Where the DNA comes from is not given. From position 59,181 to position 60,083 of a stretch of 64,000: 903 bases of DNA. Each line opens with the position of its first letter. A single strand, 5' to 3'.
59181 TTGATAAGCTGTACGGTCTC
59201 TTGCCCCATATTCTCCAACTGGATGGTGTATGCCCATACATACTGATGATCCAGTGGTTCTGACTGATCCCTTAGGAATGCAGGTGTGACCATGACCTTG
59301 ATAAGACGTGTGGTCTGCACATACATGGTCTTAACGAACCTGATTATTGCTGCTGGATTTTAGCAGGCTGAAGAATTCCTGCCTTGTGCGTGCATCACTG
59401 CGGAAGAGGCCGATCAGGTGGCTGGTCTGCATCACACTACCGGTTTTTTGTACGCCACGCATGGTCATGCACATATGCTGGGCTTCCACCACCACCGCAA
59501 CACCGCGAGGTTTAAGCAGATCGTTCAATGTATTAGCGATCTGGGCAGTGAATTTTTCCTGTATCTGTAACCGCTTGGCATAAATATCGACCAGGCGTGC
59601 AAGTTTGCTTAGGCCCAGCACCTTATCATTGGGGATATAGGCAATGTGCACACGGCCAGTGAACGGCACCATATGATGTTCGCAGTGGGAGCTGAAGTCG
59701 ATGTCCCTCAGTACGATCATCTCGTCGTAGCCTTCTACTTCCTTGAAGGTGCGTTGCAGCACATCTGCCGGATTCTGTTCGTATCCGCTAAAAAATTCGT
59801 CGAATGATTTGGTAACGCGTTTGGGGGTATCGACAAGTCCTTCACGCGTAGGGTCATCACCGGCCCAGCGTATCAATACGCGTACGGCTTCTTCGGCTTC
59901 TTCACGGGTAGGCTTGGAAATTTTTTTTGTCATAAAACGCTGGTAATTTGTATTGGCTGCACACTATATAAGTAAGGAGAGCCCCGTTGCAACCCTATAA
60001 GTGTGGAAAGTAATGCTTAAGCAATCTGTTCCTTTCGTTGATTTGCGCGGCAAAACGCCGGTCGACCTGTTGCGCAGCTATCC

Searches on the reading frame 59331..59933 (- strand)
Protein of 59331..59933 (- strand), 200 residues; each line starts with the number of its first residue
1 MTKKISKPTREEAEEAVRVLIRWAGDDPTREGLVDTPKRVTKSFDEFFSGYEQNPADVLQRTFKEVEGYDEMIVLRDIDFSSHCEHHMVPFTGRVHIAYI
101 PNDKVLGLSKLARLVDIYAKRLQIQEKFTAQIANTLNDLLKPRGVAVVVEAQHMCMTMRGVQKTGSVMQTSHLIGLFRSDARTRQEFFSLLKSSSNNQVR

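Call 63: search_protein_families(library=pfam, proteins=[window:59331-59933:-], max_evalue=0.00001)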
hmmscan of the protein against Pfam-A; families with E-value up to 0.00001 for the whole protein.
window:59331-59933:- (200 aa): 1 family
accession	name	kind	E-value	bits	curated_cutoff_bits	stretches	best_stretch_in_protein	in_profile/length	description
PF01227.27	GTP_cyclohydroI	-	1.8e-77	259.3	27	1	14-191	2-178/179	GTP cyclohydrolase I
